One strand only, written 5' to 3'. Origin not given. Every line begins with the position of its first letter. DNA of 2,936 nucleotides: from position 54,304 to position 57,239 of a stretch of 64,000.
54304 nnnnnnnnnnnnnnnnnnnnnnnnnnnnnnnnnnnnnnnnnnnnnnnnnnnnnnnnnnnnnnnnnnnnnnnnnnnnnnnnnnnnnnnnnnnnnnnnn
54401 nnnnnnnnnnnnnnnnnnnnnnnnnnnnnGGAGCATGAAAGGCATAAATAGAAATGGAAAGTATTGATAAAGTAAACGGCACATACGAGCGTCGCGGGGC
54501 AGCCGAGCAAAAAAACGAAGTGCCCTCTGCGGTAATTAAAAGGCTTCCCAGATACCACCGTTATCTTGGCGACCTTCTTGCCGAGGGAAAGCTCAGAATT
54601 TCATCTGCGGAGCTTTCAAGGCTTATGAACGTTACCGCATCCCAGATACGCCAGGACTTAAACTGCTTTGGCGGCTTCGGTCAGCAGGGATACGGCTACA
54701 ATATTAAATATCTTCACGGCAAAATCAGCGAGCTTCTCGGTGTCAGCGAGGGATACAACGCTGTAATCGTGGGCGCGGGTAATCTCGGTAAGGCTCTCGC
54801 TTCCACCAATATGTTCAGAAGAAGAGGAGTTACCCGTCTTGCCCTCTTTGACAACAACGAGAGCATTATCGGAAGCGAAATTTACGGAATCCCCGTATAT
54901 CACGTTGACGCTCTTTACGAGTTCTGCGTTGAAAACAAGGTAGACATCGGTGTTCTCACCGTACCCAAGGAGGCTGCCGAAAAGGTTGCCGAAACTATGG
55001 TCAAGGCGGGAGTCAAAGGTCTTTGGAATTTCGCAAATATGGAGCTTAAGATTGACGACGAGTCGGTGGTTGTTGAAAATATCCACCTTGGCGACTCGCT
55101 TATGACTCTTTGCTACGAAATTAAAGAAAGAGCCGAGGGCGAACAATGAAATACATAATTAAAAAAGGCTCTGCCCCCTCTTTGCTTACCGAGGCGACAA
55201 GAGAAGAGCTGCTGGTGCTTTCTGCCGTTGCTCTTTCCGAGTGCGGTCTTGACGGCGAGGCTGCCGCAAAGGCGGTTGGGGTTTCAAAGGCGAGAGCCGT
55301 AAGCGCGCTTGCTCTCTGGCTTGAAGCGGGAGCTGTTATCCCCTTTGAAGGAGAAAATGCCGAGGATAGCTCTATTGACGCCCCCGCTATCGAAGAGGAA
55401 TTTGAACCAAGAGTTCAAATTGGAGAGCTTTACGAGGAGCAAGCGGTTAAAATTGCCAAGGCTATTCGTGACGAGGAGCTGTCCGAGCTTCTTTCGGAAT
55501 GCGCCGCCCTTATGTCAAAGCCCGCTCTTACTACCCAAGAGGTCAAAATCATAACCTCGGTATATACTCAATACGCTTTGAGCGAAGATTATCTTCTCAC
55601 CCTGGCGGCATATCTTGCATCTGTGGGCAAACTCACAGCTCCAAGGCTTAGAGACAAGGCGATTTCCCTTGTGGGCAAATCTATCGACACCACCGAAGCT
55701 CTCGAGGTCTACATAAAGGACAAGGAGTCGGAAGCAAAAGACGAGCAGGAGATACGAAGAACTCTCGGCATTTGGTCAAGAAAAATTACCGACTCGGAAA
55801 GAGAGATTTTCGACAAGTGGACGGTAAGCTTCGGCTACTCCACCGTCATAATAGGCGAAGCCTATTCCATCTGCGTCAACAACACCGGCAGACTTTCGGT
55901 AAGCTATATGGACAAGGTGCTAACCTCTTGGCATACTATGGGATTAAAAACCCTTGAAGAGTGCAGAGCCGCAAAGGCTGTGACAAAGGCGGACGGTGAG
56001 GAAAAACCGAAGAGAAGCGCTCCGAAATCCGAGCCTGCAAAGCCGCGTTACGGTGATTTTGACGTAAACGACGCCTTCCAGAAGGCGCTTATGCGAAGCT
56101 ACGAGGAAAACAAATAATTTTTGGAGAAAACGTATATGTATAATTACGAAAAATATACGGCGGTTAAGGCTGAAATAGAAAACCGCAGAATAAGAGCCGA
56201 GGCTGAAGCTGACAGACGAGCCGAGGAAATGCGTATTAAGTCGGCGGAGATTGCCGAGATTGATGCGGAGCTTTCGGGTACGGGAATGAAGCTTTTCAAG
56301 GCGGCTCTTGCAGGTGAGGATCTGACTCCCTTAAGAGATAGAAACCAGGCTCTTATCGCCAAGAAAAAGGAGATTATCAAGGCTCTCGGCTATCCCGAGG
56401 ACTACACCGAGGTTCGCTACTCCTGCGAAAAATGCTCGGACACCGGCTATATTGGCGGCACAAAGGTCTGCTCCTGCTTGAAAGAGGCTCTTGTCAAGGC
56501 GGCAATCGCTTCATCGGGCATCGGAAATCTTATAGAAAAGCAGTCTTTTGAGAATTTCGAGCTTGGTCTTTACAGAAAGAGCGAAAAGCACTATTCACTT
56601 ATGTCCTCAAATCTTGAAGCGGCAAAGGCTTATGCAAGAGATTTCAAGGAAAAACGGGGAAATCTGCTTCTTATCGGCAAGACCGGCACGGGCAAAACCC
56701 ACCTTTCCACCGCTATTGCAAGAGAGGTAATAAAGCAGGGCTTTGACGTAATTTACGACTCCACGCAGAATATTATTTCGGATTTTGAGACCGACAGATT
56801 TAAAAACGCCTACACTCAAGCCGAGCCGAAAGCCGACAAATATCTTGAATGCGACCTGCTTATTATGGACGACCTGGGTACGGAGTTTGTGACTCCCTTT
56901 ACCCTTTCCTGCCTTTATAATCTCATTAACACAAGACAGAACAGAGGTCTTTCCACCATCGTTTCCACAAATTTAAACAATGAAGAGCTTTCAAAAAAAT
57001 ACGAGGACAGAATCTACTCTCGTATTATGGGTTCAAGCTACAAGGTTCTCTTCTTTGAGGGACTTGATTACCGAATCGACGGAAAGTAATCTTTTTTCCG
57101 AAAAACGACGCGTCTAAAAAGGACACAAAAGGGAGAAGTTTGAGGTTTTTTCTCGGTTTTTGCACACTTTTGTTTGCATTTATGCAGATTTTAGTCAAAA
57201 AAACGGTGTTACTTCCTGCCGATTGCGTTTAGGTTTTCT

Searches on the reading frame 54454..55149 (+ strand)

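Call 64: search_protein_families(library=pfam, proteins=[window:54454-55149:+], max_evalue=0.0001)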
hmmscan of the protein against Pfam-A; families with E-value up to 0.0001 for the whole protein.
window:54454-55149:+ (231 aa): 2 families
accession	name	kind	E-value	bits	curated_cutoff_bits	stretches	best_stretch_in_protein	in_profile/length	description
PF02629.25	CoA_binding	-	3.6e-21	76.2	22.3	1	101-195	4-96/97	CoA binding domain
PF06971.19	Put_DNA-bind_N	-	1.1e-20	73.9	27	1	22-70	1-49/49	Putative DNA-binding protein N-terminus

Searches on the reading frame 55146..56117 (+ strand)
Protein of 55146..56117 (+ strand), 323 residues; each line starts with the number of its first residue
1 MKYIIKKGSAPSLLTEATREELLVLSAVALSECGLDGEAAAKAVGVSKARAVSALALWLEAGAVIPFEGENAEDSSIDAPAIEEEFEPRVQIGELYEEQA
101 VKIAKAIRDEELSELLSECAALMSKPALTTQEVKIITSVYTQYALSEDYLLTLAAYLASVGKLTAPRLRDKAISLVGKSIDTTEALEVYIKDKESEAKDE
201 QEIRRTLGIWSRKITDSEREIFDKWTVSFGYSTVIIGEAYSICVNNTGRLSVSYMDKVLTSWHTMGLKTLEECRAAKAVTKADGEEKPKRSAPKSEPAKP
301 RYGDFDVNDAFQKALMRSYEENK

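Call 64: search_protein_families(library=pfam, proteins=[window:55146-56117:+], max_evalue=0.0001)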
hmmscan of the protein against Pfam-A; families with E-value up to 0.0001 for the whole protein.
window:55146-56117:+ (323 aa): 1 family
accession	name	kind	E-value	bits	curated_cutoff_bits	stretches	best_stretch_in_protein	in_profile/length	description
PF07261.16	DnaB_2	-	4.9e-18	65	22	1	210-275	8-72/74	Replication initiation and membrane attachment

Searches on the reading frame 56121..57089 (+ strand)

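Call 64: search_protein_families(library=pfam, proteins=[window:56121-57089:+], max_evalue=0.0001)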
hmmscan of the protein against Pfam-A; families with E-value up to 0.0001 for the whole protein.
window:56121-57089:+ (322 aa): 5 families
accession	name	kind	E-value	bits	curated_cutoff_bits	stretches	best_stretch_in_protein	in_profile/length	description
PF01695.23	IstB_IS21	-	1.2e-17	64.7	24.1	1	173-297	86-206/238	IstB-like ATP binding protein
PF00308.24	Bac_DnaA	-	5.9e-08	33.5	23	1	166-302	21-155/162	Bacterial DnaA ATPAse domain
PF04851.21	ResIII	-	2.6e-05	24.6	22.5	1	160-232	4-78/164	Type III restriction enzyme, res subunit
PF00004.35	AAA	-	4.6e-05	24.3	21.2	1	182-300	1-125/131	ATPase family associated with various cellular activities (AAA)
PF20720.3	nSTAND3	-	4.6e-05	23.6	27.2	1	172-215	10-53/155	Novel STAND NTPase 3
